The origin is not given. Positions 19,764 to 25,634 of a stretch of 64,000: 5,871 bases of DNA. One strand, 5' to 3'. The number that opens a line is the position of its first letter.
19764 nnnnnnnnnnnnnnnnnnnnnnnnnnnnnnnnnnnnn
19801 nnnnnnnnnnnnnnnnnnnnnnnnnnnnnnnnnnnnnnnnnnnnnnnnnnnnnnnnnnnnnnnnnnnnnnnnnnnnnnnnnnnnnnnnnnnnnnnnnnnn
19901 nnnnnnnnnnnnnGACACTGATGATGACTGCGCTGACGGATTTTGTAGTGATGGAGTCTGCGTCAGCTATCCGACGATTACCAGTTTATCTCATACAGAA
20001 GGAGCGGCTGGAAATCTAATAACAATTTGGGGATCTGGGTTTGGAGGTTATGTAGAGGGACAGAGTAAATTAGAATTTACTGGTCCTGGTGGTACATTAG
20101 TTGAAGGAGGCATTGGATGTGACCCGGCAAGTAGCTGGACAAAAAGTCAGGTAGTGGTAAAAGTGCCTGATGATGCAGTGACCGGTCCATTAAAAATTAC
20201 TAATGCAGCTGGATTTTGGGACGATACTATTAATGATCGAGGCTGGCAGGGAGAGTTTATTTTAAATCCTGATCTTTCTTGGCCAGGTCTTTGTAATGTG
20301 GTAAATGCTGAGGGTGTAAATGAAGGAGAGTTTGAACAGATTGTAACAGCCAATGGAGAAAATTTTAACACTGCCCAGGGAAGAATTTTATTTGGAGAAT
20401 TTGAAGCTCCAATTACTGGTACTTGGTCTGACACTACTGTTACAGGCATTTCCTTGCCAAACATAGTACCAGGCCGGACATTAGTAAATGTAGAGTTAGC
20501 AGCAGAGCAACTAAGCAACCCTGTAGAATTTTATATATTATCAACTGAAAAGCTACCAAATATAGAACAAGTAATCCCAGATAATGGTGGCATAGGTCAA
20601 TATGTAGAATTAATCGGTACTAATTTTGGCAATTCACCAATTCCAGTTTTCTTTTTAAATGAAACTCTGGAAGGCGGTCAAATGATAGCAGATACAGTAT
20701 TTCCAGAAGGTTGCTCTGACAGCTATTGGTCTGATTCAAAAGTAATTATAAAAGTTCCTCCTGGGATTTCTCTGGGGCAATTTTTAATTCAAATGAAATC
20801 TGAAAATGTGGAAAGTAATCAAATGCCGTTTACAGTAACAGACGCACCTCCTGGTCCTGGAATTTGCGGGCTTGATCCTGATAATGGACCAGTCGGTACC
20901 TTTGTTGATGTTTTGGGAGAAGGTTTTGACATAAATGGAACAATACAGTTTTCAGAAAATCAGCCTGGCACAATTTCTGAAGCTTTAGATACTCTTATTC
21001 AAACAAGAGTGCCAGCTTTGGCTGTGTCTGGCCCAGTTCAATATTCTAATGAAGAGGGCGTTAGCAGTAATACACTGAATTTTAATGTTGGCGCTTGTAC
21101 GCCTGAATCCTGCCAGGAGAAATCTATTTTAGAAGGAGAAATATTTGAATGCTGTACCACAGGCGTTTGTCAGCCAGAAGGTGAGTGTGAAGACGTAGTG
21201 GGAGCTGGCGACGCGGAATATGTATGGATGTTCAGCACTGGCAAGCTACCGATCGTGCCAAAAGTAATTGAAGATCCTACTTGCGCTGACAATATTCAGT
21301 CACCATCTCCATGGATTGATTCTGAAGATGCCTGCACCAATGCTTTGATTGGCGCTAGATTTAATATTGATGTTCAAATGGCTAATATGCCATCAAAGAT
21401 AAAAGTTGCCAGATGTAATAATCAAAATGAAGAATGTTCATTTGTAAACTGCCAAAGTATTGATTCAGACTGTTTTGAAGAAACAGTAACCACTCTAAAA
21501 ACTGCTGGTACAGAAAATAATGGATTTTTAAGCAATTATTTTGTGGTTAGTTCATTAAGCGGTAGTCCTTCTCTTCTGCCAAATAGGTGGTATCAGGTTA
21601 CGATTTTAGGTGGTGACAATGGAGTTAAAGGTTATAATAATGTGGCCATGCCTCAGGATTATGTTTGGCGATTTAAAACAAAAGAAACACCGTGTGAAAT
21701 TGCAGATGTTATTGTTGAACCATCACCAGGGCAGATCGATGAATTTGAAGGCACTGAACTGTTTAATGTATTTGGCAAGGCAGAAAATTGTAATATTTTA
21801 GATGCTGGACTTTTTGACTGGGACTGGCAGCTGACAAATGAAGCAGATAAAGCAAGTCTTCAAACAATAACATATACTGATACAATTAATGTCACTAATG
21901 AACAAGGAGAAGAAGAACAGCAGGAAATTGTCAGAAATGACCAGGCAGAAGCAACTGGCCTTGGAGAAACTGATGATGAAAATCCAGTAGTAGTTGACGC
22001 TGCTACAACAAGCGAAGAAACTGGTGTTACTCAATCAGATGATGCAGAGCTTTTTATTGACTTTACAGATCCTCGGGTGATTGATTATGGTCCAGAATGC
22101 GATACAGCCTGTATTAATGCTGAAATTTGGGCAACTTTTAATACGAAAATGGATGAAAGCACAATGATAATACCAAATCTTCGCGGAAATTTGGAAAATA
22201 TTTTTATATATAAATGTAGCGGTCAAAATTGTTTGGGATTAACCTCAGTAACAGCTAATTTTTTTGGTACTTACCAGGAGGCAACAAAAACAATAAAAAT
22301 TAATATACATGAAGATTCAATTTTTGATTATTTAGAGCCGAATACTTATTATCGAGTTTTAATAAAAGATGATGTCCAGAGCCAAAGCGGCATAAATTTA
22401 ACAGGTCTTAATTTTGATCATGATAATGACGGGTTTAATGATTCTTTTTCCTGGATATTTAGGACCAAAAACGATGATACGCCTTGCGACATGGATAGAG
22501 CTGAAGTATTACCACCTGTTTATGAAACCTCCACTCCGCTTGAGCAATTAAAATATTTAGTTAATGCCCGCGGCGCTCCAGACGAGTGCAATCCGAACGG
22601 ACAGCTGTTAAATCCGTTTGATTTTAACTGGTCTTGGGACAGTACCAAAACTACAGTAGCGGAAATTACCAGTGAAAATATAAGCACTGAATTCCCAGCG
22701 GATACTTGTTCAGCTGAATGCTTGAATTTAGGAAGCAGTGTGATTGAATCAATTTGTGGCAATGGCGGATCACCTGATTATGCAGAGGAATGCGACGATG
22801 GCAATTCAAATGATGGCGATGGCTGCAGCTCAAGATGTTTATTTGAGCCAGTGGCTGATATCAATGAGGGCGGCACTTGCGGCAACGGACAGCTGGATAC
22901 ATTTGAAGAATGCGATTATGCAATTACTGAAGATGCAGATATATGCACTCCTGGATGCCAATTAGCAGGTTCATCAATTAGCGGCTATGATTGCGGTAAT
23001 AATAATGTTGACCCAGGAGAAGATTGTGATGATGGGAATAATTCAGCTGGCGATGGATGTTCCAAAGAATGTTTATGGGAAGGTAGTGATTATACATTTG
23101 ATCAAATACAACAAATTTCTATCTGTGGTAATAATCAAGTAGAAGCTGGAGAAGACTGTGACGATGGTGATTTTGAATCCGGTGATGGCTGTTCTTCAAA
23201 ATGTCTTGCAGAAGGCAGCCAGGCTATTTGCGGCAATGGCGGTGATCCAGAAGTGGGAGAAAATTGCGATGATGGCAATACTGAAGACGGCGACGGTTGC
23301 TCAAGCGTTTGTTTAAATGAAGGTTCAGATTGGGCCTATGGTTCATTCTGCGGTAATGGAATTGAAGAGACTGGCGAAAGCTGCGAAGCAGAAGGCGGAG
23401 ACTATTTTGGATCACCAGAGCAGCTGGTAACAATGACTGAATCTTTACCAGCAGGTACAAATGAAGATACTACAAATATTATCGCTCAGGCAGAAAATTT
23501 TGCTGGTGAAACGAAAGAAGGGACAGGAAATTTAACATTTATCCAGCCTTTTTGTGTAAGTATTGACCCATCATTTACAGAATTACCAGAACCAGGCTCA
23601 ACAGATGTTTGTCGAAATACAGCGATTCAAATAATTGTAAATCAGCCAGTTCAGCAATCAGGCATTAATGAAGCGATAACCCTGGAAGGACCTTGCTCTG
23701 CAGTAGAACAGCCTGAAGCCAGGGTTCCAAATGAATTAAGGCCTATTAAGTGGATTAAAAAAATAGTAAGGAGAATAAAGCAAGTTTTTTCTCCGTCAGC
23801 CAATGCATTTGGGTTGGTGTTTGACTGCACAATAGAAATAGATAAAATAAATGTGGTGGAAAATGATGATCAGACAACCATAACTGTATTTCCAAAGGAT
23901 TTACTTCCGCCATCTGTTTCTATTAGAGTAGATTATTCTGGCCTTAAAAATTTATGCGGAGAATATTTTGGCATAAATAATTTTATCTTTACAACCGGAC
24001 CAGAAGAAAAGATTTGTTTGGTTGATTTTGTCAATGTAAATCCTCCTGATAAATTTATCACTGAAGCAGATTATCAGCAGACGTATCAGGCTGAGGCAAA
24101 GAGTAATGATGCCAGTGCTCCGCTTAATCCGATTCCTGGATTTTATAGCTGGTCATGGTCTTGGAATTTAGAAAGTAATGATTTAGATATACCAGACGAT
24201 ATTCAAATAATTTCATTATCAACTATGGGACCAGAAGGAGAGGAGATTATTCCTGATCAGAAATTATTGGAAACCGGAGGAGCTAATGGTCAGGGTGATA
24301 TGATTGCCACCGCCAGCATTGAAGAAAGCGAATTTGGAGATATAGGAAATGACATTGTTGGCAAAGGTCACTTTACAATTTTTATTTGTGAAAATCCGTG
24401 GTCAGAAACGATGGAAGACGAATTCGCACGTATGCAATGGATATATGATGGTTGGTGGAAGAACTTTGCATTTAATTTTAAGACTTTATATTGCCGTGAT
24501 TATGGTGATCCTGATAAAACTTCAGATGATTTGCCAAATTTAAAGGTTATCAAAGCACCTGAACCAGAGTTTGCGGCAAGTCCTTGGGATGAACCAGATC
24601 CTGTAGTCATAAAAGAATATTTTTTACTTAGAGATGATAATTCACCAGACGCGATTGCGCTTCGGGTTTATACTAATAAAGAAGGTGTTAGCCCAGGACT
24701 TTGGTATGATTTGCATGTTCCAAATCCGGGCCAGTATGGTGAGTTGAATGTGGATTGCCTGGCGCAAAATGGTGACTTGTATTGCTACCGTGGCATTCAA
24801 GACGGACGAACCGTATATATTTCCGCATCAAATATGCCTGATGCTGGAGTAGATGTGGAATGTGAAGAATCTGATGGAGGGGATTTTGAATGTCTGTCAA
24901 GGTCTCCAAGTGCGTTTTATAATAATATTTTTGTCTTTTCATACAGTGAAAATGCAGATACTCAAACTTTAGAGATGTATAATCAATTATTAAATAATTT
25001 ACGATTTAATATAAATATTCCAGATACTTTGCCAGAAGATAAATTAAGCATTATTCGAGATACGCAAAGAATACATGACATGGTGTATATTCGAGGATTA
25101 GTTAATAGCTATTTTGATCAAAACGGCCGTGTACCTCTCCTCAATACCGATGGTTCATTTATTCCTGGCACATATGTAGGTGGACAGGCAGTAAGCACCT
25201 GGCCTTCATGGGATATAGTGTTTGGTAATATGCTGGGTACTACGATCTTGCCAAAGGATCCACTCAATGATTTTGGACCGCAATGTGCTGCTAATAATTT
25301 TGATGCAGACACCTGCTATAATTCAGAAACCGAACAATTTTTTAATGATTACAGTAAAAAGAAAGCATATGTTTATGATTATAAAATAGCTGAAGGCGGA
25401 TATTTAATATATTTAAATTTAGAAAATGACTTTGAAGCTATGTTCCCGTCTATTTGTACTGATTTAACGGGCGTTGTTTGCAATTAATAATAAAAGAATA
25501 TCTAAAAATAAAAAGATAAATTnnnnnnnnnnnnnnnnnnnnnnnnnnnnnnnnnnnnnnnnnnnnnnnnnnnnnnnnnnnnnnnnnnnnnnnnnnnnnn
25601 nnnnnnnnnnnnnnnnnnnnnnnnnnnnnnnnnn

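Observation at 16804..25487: Tandem giant paralogs sharing an N-terminal signal-peptide plus two-TM hairpin module (VirB2/TrbC-pilin-like topology)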

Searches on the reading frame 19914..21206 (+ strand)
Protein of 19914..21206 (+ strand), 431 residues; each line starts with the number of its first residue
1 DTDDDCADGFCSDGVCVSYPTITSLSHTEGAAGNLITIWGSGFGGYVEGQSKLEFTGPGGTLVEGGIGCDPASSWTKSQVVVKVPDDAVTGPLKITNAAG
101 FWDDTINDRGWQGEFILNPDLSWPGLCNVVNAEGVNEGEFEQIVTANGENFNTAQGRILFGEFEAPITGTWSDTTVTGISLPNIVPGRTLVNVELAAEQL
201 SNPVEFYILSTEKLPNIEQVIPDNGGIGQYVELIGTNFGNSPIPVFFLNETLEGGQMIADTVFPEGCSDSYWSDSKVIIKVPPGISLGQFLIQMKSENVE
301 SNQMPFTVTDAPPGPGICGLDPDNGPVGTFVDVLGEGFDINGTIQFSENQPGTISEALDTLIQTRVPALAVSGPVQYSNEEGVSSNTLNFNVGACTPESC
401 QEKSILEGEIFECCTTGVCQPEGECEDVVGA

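Call 84: search_protein_families(library=pfam, proteins=[window:19914-21206:+], max_evalue=0.1)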
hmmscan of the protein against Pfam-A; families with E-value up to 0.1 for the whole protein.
window:19914-21206:+ (431 aa): 1 family
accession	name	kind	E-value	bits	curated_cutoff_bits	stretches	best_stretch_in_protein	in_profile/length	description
PF01833.30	TIG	-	2.3e-14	53.6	20.9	3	139-206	12-82/84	IPT/TIG domain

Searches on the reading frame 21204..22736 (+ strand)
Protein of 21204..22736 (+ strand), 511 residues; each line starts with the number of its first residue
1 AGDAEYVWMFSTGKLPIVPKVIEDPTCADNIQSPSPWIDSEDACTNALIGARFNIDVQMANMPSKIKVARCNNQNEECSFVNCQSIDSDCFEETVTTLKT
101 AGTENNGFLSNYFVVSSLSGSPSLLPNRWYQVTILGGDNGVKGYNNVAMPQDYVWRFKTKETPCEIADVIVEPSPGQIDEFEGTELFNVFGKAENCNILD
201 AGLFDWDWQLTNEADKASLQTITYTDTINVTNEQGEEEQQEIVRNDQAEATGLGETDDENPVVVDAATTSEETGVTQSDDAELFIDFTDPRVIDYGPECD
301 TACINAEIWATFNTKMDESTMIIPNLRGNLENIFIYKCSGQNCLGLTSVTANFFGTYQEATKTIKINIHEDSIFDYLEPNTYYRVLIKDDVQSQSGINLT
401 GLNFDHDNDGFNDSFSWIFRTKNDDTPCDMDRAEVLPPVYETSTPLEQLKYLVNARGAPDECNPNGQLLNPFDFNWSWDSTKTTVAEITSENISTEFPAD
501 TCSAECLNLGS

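Call 84: search_protein_families(library=pfam, proteins=[window:21204-22736:+], max_evalue=0.1)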
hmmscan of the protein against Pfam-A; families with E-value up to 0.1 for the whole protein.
window:21204-22736:+ (511 aa): 2 families
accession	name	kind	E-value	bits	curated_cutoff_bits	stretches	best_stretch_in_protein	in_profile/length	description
PF13205.12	Big_5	-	1.8e-09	38.7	23.6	1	288-402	3-101/105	Bacterial Ig-like domain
PF24191.1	Mycobacteriophage_TM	-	0.072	14.1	31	0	8-26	22-40/42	Mycobacteriophage protein with transmembrane helix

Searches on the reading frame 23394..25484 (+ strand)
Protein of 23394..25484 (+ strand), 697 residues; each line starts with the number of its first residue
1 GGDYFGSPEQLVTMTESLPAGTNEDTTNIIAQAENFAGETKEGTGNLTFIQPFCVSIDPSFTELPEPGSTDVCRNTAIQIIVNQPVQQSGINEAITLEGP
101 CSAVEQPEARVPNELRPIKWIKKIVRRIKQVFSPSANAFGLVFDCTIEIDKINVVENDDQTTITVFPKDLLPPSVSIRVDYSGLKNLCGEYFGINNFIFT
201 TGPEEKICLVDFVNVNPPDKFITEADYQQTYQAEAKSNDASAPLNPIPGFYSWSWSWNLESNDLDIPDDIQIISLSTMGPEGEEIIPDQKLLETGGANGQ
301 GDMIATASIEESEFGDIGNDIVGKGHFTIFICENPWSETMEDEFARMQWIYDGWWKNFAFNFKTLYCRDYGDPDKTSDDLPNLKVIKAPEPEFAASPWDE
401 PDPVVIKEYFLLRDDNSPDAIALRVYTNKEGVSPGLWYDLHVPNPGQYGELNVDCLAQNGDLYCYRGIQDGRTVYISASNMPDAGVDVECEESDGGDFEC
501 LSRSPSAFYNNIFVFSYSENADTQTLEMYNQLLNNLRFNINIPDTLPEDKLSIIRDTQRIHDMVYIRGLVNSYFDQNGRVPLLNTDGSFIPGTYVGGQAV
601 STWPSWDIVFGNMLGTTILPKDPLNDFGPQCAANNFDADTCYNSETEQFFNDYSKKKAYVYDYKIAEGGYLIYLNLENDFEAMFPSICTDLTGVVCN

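Call 84: search_protein_families(library=pfam, proteins=[window:23394-25484:+], max_evalue=0.1)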
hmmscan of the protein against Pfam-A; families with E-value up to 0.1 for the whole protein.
window:23394-25484:+ (697 aa): 1 family
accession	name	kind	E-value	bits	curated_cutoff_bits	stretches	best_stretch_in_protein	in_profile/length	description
PF13205.12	Big_5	-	0.036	15.2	23.6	0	64-98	11-45/105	Bacterial Ig-like domain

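Call 85: search_solved_structures(query=window:23514-25484:+, max_evalue=1)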
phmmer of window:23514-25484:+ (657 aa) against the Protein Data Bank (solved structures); distinct sequences matched with E-value up to 1: 2.
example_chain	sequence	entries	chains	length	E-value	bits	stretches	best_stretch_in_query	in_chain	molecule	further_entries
6z1p_Az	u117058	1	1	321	0.24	13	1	152-212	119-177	bL25m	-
7btx_L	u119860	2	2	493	0.75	11.4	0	485-528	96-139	MDM10 isoform 1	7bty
